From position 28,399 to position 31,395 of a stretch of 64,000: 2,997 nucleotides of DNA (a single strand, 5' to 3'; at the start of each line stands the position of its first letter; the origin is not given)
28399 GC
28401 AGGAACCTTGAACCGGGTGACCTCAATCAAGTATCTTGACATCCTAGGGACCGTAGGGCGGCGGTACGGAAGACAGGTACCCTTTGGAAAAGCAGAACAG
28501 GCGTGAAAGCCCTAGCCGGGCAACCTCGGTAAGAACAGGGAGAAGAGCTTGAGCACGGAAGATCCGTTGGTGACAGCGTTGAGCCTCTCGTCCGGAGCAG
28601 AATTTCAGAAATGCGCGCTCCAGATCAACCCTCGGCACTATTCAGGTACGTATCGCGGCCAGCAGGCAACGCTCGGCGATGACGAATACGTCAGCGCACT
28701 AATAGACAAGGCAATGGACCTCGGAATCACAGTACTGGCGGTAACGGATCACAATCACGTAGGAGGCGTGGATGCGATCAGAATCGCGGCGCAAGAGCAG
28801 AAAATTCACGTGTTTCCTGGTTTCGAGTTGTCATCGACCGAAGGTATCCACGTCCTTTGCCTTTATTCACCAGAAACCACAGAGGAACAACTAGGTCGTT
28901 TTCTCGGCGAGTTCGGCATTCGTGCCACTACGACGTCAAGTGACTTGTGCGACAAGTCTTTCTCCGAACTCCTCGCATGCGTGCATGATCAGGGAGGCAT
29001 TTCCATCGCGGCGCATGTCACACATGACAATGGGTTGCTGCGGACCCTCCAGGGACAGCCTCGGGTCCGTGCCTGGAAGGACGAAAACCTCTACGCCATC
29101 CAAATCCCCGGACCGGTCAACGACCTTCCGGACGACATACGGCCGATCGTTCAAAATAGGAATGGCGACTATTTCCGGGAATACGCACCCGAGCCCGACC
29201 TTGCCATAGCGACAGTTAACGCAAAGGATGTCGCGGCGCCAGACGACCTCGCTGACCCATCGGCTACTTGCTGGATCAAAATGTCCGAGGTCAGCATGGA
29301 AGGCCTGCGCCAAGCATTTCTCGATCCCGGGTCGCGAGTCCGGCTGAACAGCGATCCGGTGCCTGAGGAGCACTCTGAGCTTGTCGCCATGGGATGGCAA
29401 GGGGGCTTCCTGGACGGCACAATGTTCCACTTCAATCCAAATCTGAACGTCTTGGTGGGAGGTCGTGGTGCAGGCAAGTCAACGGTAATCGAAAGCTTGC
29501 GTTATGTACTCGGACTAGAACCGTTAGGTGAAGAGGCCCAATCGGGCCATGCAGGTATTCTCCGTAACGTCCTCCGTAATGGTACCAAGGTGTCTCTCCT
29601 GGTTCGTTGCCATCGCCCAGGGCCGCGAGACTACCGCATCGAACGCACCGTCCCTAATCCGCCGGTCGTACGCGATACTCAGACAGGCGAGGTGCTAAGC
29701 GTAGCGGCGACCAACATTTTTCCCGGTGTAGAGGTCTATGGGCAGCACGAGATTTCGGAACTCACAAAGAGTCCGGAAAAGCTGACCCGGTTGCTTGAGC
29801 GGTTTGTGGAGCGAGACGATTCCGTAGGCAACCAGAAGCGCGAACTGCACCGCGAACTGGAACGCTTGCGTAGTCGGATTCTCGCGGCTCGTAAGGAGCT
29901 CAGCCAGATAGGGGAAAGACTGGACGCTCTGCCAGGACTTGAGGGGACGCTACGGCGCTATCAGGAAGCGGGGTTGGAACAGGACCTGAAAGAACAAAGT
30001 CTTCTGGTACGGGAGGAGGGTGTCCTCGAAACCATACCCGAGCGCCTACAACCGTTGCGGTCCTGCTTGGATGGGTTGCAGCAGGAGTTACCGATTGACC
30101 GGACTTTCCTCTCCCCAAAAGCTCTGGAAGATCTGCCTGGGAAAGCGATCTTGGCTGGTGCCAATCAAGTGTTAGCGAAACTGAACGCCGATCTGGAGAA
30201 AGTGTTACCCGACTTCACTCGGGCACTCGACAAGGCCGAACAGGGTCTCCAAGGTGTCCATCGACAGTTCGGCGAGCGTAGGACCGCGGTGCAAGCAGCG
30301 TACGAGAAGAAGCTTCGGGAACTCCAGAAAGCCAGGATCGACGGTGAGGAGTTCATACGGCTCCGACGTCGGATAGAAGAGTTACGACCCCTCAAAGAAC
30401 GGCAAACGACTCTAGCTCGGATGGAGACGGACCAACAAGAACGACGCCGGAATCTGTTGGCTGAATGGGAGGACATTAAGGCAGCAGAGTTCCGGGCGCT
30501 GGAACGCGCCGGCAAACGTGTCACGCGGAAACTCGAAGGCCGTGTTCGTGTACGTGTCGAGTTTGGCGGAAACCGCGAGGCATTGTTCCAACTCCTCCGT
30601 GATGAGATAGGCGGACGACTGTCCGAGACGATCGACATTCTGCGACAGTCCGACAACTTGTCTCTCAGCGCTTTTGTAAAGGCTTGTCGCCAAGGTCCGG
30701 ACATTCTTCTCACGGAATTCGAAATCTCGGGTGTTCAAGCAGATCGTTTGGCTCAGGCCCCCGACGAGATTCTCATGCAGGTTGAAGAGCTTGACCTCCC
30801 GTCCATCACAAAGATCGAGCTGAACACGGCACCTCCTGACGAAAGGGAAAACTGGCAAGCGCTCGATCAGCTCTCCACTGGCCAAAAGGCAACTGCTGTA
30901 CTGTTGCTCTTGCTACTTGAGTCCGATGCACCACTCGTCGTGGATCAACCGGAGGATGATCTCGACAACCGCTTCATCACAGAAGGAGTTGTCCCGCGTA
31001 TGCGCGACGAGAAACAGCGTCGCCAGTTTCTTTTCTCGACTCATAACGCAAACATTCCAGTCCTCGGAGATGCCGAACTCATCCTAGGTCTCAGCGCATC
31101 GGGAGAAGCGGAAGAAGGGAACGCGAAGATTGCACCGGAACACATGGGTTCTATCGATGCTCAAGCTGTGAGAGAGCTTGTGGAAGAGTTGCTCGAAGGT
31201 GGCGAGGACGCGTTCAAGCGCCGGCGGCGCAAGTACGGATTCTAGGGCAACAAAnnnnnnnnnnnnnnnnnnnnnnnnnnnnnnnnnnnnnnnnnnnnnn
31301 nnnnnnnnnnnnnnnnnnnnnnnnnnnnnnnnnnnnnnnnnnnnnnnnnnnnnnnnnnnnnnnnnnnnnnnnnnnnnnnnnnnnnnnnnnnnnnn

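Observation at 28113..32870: Low-GC two-gene islet: PHP-nuclease::SMC-like ABC ATPase (Ppl-like) tightly coupled to a COG2865 Schlafen-like AlbA_2/HATPase_c_4 protein, a candidate undescribed defence module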

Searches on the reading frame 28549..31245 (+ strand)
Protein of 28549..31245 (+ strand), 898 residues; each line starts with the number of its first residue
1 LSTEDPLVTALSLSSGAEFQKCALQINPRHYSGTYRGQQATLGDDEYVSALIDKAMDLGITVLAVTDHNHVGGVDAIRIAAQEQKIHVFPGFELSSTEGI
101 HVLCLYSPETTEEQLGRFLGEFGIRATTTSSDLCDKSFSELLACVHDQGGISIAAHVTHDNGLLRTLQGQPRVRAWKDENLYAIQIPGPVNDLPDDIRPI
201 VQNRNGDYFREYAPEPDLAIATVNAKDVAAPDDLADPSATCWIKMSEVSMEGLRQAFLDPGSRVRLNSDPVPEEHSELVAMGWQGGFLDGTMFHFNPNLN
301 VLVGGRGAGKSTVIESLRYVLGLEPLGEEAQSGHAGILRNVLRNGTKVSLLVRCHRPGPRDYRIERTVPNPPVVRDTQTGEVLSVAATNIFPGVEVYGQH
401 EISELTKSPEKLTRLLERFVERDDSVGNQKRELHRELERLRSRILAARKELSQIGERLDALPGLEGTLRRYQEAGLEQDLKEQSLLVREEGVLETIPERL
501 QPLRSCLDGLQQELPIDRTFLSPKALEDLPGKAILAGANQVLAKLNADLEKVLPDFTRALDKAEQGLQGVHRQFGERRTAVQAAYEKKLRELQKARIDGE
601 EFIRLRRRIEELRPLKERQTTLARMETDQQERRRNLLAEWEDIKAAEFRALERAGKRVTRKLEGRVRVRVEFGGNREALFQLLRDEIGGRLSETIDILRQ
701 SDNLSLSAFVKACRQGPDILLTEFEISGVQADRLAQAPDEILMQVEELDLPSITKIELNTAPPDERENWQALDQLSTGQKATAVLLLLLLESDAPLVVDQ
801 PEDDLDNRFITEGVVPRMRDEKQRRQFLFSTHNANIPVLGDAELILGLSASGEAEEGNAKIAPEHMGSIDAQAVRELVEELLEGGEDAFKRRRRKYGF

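Call 3: search_protein_families(library=pfam, proteins=[window:28549-31245:+], max_evalue=0.1)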
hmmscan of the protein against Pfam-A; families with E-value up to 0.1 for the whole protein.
window:28549-31245:+ (898 aa): 7 families
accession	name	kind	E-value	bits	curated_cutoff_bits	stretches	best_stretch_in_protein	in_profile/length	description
PF13304.12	AAA_21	-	5.1e-11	43.6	27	2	764-836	227-302/304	AAA domain, putative AbiEii toxin, Type IV TA system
PF02463.25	SMC_N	-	4.5e-08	33.2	40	1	292-324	19-51/220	RecF/RecN/SMC N terminal domain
PF13476.12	AAA_23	-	1.1e-06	29.9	27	1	289-356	11-79/201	AAA domain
PF02811.25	PHP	-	0.00015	22.5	26.4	1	48-98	17-67/164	PHP domain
PF13555.12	AAA_29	-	0.0018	18.5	27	1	286-321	10-46/61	P-loop containing region of AAA domain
PF00005.33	ABC_tran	-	0.04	15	25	0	301-317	15-31/137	ABC transporter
PF13175.12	AAA_15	-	0.073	13.1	32.1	0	293-322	19-48/374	AAA ATPase domain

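Call 4: search_protein_families(library=padloc, proteins=[window:28549-31245:+], max_evalue=0.1)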
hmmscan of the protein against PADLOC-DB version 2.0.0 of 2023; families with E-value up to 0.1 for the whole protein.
window:28549-31245:+ (898 aa): 50 families (the best 25 are shown)
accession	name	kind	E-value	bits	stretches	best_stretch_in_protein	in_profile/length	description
PDLC02208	Ppl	-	1.1e-41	140.9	2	772-892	774-888/894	-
PDLC04135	mad3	-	6.8e-10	37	1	291-836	16-326/374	mads_3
PDLC03859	LmuB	-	7.7e-10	36.6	2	293-369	19-84/611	-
PDLC02980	AriA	-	4.7e-08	31.3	1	764-836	227-302/304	-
PDLC04678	PDC-M49A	-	1.7e-07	27.9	2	776-839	550-615/681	-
PDLC03860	LmuB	-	1.8e-06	24.8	1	292-329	21-58/565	-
PDLC03863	LmuB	-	3.4e-06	24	1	292-328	19-51/610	-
PDLC00096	GajA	-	1e-05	22.5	1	292-321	19-48/630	AAA ATPase domain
PDLC04680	PDC-M49A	-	1.3e-05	22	1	795-896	561-669/674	-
PDLC04164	AriA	-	2.2e-05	22.2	1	767-838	164-237/253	-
PDLC00091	GajA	-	2.3e-05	21.4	1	290-322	17-49/627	AAA ATPase domain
PDLC02335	AbiLi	-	3.4e-05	21.1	1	690-836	143-240/326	AbiLi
PDLC00271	PtuA1|PtuA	-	4.6e-05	21.1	1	292-322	18-48/421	AAA ATPase domain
PDLC00099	GajA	-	9.6e-05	19.5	1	293-322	25-54/626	AAA ATPase domain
PDLC00080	GajA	-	9.9e-05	19.3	1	291-322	24-55/622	AAA ATPase domain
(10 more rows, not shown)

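Call 5: search_protein_families(library=ncbifam, proteins=[window:28549-31245:+], max_evalue=0.1)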
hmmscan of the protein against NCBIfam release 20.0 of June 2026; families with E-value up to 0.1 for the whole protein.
window:28549-31245:+ (898 aa): 17 families
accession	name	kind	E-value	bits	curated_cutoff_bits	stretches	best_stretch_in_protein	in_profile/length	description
NF045780.1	TrlF_fam_ATP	equivalog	4e-153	512.3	350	1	16-897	2-944/944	TrlF family AAA-like ATPase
NF042955.1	Ppl_antiphage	equivalog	5.1e-62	210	1000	2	85-641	76-617/882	anti-phage protein Ppl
NF045781.1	Spaf1101_AAA_ATP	equivalog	6.4e-54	183.7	475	2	764-896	701-832/836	Spaf_1101 family AAA-like ATPase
NF041034.1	Rad50_Sulf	equivalog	7.8e-07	27.3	1000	1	293-377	19-95/872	DNA double-strand break repair ATPase Rad50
TIGR02168.1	SMC_prok_B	equivalog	1.4e-06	26.4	567.35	2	287-322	13-48/1181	chromosome segregation protein SMC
NF041577.1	nside_bi_sphtase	equivalog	2.2e-06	27.1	400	1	50-105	21-79/276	3',5'-nucleoside bisphosphate phosphatase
TIGR02169.1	SMC_prok_A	equivalog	7.9e-06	23.8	729.4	2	395-654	670-920/1165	chromosome segregation protein SMC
NF003034.1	PRK03918.1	equivalog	1.8e-05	22.9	700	1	402-659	167-411/878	DNA double-strand break repair ATPase Rad50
TIGR00634.1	recN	equivalog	3.6e-05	22.9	407.85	0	394-663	129-389/563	DNA repair protein RecN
NF047791.1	RNaseRnm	equivalog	4e-05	23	375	1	49-106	19-81/275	RNase RNM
NF038032.1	CehA_McbA_metalo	domain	4.7e-05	23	80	1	50-161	22-120/315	CehA/McbA family metallohydrolase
NF002244.0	PRK01156.1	equivalog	0.00041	18.5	847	0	293-321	19-47/895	DNA double-strand break repair ATPase Rad50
NF041760.1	PtuA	equivalog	0.0029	16.6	500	1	293-320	68-95/524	retron Ec78 anti-phage system effector ATPase PtuA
NF004225.0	PRK05672.1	subfamily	0.0043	15.1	939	1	50-127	26-107/1047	error-prone DNA polymerase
NF000355.4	ribo_prot_ABC_F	equivalog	0.0065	15.4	380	1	744-810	87-153/499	ribosomal protection-like ABC-F family protein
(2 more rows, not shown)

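Call 7: find_related_loci(query=window:28549-31245:+, collection=genome_contigs, flank=8000)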
Query window:28549-31245:+ (898 aa) in genome_contigs; peptide patterns used: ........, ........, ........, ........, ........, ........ (x = any residue, [..] = any of these).
243 stretches matched a pattern; 179 encode a relative of the query (tblastn E <= 1e-3); the best 80 are kept; 80 distinct loci.
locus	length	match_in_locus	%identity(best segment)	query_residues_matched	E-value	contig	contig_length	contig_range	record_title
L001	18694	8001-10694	98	1-898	0e+0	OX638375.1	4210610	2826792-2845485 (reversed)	MAG: Candidatus Binatia bacterium isolate 97b5e0c7-6798-4f16-949c-9b63468df6e4 genome assembly, chromosome: 1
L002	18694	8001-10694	76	1-898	0e+0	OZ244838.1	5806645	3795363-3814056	MAG: Vicinamibacterales bacterium isolate 9acdbeb3-a231-4dbc-ad07-da4441d3703d genome assembly, chromosome: 1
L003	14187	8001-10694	75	1-898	0e+0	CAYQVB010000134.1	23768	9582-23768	MAG TPA_asm: uncultured Ectothiorhodospiraceae bacterium isolate SRP338948_co1_143 genome assembly, contig: k141_366176,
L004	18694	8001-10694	76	1-898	0e+0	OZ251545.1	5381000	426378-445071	MAG: Gammaproteobacteria bacterium isolate 804a2bfb-9c7e-4e06-b795-02af6ddb82b1 genome assembly, chromosome: 1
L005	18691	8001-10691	72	2-898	0e+0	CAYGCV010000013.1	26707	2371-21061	MAG TPA_asm: uncultured Vicinamibacteraceae bacterium isolate ERP110561_co1_67 genome assembly, contig: NODE_1149_length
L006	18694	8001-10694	77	1-898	0e+0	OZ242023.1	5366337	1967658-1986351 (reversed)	MAG: Gammaproteobacteria bacterium isolate bb6fca1c-7aa0-4b6b-ab67-8beeb69306b8 genome assembly, chromosome: 1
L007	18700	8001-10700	63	1-898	0e+0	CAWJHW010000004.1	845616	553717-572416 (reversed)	MAG: uncultured candidate division NC10 bacterium isolate MFD03726.bin.1.177 genome assembly, contig: contig_18818, whol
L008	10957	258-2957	64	1-898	0e+0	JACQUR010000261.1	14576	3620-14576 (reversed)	MAG: Chloroflexi bacterium isolate NC_groundwater_1442_Ag_S-0.65um_69_44 S_p65_S5_coassembly_k141_2673374, whole genome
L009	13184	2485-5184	64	1-898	0e+0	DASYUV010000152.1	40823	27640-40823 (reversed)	MAG TPA_asm: Candidatus Binatia bacterium isolate SMAG_U4604 k141_514610, whole genome shotgun sequence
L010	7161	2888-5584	63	1-898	0e+0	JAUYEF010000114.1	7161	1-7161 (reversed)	MAG: Bacillota bacterium isolate C20_metabat.bin.95_sub C20_k141_125072, whole genome shotgun sequence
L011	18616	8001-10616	65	15-890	0e+0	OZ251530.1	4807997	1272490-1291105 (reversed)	MAG: Candidatus Azotimanducaceae bacterium isolate f202fb84-87b8-493a-be29-01d38759616a genome assembly, chromosome: 1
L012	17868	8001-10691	64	1-898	0e+0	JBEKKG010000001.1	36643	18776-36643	MAG: Planctomycetota bacterium isolate SPRUCE 341 SPRUCE_341_1, whole genome shotgun sequence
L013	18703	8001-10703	63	1-898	0e+0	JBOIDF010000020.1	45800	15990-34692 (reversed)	MAG: Gammaproteobacteria bacterium isolate SD8037_metabat2.bin.6 NODE_193_length_45800_cov_20.041053, whole genome shotg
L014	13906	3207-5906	64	1-898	0e+0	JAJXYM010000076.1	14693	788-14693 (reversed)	MAG: Deltaproteobacteria bacterium isolate BP6.bin86 NODE_6423_length_14693_cov_1.883084, whole genome shotgun sequence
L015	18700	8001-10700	62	1-898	0e+0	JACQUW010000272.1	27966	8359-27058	MAG: Deltaproteobacteria bacterium isolate NC_groundwater_1447_Ag_S-0.65um_55_23 S_p65_S5_coassembly_k141_3323726, whole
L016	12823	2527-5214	62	5-898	0e+0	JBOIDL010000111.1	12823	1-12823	MAG: Gammaproteobacteria bacterium isolate SD8020_metabat2.bin.3 NODE_308_length_12823_cov_4.580892, whole genome shotgu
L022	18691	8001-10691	61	2-898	0e+0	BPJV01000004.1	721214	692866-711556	MAG: Pirellulaceae bacterium KatS3mg111 DNA, contig_1517, whole genome shotgun sequence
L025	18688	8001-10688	61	1-898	0e+0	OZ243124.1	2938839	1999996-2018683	MAG: Nitrospirales bacterium isolate 0e0ef677-6dc8-49ba-883f-7fd47c8f42f7 genome assembly, chromosome: 1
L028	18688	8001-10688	62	1-898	0e+0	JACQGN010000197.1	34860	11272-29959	MAG: Betaproteobacteria bacterium isolate NC_groundwater_1074_Ag_S2p5_64_289 S_2p5_S6_coassembly_k141_2728032, whole gen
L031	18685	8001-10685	61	3-898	0e+0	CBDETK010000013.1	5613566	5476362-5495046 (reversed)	MAG: Candidatus Latescibacterota bacterium isolate f082a9f0-9724-465d-94e5-cd8c9e52f731 genome assembly, contig: contig_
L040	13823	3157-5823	62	9-898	0e+0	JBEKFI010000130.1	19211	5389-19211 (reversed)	MAG: Verrucomicrobiia bacterium isolate SPRUCE 226 SPRUCE_226_130, whole genome shotgun sequence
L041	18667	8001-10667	61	12-898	0e+0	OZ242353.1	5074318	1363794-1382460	MAG: Candidatus Multivorans sp. isolate c55290c9-873c-4a20-8066-ae299be9a5bf genome assembly, chromosome: 1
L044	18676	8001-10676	59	1-898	0e+0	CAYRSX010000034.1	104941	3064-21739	MAG TPA_asm: uncultured Desulfobulbaceae bacterium isolate binchicken_co23_241 genome assembly, contig: k141_814500, who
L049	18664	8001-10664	61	13-898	0e+0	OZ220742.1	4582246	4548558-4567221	MAG: Thermoanaerobaculia bacterium isolate 0db66e92-d31a-4200-8262-fff8455c21c0 genome assembly, chromosome: 1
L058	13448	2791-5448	58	15-898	0e+0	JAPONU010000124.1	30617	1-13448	MAG: bacterium isolate APA_bin_18 c_000000061430, whole genome shotgun sequence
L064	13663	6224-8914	56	1-898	0e+0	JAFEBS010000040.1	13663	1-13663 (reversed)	MAG: Planctomycetota bacterium isolate SZAS-6 PLAN-KAN-1__40__length-13663, whole genome shotgun sequence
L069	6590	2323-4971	57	16-898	0e+0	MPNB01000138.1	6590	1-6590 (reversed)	MAG: Rhodothermaceae bacterium bin80 NODE_8143_length_6590_cov_19.1861_ID_16285, whole genome shotgun sequence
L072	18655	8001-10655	57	14-898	0e+0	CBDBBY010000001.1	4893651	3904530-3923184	MAG: Paracoccaceae bacterium isolate 0847bc91-bf19-4a27-ba80-f9676600d36c genome assembly, contig: contig_1, whole genom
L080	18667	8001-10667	55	13-898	0e+0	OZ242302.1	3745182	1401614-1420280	MAG: Rhodothermales bacterium isolate 073f09b9-7bb2-4d87-bfd8-7931eea96a09 genome assembly, chromosome: 1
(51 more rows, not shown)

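Call 13: search_solved_structures(query=window:28549-31245:+, max_evalue=0.01)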
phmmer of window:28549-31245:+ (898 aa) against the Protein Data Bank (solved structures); distinct sequences matched with E-value up to 0.01: 3.
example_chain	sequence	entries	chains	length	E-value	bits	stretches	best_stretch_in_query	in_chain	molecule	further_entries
5h68_A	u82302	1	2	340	0.0036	18.7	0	282-324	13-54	Chromosome partition protein Smc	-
1e69_A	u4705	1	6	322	0.0053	18.1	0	757-848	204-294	CHROMOSOME SEGREGATION SMC PROTEIN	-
9etk_A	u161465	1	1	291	0.0076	17.6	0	49-120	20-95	Metal-dependent phosphoesterases (PHP family)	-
